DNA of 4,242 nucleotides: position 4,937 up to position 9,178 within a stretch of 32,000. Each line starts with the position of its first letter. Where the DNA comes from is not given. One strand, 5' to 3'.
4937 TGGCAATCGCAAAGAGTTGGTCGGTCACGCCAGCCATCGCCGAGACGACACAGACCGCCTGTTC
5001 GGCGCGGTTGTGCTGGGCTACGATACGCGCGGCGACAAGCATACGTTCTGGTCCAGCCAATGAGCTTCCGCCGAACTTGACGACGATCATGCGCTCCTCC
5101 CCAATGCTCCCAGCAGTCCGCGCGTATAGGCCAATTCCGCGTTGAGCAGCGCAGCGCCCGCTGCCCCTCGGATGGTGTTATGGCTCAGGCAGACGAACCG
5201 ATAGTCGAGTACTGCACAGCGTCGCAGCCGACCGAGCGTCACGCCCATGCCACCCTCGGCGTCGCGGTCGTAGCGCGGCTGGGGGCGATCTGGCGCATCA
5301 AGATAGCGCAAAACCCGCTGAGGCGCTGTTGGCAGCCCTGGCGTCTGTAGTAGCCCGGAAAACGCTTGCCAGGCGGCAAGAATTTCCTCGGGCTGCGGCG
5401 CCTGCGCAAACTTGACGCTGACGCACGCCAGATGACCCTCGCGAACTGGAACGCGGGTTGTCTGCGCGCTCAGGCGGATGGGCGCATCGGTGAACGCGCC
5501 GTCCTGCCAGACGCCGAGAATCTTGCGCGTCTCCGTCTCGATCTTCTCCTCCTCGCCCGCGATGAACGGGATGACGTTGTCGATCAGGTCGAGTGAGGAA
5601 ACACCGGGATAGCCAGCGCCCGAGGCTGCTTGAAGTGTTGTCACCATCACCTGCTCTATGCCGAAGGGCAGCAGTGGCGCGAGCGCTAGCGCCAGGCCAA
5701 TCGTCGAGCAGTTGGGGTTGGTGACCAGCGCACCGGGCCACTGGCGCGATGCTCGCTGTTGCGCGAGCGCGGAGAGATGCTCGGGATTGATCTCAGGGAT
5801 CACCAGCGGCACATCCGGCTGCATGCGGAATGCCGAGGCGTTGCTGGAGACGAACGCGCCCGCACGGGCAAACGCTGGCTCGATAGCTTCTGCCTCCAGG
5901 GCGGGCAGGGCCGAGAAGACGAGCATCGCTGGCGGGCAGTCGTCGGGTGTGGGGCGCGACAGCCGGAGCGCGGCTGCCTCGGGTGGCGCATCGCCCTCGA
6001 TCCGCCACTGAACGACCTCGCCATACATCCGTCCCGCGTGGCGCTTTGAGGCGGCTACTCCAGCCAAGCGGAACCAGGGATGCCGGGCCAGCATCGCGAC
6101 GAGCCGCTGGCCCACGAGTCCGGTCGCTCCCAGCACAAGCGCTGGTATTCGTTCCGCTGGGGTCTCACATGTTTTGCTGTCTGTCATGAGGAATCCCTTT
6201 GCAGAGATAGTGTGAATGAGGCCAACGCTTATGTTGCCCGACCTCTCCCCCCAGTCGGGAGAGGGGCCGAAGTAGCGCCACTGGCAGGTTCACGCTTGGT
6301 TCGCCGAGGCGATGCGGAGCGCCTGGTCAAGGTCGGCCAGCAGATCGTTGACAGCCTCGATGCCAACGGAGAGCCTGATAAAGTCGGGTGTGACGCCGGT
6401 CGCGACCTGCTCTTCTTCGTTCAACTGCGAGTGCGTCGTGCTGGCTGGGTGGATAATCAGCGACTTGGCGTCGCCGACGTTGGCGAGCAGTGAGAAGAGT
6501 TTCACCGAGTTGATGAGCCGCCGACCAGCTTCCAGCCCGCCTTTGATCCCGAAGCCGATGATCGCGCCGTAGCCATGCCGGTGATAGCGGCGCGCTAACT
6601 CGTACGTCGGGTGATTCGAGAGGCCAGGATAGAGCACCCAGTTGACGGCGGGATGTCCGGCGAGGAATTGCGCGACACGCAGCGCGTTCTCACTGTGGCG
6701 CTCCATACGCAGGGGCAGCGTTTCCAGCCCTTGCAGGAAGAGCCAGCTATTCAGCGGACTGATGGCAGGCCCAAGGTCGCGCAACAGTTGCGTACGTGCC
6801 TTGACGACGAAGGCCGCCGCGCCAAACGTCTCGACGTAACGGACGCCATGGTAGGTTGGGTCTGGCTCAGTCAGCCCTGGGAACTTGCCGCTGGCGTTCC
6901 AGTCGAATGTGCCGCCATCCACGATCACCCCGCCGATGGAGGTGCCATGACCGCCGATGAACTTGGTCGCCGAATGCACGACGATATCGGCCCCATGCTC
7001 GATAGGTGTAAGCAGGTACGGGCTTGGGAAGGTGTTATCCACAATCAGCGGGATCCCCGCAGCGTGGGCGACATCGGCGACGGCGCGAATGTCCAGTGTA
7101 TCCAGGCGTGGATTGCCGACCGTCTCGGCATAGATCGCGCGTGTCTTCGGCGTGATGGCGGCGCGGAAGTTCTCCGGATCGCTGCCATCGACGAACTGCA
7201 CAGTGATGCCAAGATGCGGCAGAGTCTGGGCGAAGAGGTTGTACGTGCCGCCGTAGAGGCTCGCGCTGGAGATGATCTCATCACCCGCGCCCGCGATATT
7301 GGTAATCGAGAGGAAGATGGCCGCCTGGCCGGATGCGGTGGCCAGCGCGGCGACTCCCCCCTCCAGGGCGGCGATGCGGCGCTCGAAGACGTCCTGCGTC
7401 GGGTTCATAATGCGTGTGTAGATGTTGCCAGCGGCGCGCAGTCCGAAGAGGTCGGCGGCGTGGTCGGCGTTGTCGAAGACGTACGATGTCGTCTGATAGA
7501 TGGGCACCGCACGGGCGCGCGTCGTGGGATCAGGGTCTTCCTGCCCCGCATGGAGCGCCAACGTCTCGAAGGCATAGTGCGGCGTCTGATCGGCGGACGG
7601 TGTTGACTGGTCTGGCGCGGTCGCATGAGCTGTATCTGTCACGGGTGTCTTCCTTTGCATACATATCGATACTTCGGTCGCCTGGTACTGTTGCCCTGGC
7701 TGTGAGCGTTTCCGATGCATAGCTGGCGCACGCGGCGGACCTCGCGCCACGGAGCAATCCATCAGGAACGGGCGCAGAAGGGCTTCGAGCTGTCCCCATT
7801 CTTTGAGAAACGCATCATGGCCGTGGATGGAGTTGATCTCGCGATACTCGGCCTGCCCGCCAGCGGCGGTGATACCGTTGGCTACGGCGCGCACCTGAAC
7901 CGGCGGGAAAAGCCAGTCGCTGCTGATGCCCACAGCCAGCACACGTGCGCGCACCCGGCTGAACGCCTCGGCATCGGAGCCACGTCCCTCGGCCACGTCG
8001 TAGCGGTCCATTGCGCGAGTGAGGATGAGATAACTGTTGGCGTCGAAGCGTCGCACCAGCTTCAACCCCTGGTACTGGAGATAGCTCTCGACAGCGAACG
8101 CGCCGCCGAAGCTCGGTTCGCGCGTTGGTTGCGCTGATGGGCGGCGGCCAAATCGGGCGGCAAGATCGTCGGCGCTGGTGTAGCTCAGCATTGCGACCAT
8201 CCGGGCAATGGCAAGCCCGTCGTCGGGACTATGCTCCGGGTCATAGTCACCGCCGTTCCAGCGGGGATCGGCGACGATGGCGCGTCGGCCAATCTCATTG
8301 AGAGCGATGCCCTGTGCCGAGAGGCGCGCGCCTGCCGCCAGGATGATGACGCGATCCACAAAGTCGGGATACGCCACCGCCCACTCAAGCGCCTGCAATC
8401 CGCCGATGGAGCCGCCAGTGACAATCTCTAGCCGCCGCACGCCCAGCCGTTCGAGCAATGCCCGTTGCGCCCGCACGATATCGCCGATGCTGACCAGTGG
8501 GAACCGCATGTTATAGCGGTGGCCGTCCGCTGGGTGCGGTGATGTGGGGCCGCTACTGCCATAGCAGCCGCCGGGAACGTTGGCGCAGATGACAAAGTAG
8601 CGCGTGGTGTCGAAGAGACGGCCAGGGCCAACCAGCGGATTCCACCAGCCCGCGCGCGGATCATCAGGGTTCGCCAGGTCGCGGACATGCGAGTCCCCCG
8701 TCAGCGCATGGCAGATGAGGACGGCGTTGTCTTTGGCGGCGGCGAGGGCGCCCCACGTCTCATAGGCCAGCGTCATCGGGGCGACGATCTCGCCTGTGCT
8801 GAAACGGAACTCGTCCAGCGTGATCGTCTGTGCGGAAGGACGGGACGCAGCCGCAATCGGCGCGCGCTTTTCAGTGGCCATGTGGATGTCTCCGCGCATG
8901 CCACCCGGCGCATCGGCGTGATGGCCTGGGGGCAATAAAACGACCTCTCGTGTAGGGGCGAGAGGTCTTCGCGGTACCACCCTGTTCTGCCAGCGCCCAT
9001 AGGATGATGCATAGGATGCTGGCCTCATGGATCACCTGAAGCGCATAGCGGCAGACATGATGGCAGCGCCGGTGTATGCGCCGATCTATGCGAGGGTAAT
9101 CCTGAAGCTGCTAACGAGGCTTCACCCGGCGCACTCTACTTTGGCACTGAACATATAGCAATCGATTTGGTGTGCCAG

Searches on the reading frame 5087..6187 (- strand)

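Call 7: search_protein_families(library=pfam, proteins=[window:5087-6187:-], max_evalue=0.01)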
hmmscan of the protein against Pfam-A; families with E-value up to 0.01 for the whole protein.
window:5087-6187:- (366 aa): 2 families
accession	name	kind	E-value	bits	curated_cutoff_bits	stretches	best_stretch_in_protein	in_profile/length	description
PF02774.23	Semialdhyde_dhC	-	2.3e-30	106.6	26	1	169-339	1-183/184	Semialdehyde dehydrogenase, dimerisation domain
PF01118.30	Semialdhyde_dh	-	1.6e-28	100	26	1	18-139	4-119/121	Semialdehyde dehydrogenase, NAD binding domain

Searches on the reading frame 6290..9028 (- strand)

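Call 7: search_protein_families(library=pfam, proteins=[window:6290-9028:-], max_evalue=0.01)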
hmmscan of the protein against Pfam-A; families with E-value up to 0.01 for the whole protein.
window:6290-9028:- (912 aa): 5 families
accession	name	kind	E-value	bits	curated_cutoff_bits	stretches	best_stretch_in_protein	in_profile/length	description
PF01053.26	Cys_Met_Meta_PP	-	1.3e-142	475.4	27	1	488-904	1-380/381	Cys/Met metabolism PLP-dependent enzyme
PF00561.26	Abhydrolase_1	-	2.4e-21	76.9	25.8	1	101-386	1-224/245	alpha/beta hydrolase fold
PF01041.23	DegT_DnrJ_EryC1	-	1.2e-10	41.6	19.8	1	541-664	22-145/360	DegT/DnrJ/EryC1/StrS aminotransferase family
PF00155.27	Aminotran_1_2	-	0.0024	17.5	19.7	1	533-667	31-188/361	Aminotransferase class I and II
PF00266.25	Aminotran_5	-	0.007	15.8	21.5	0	567-698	73-210/371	Aminotransferase class-V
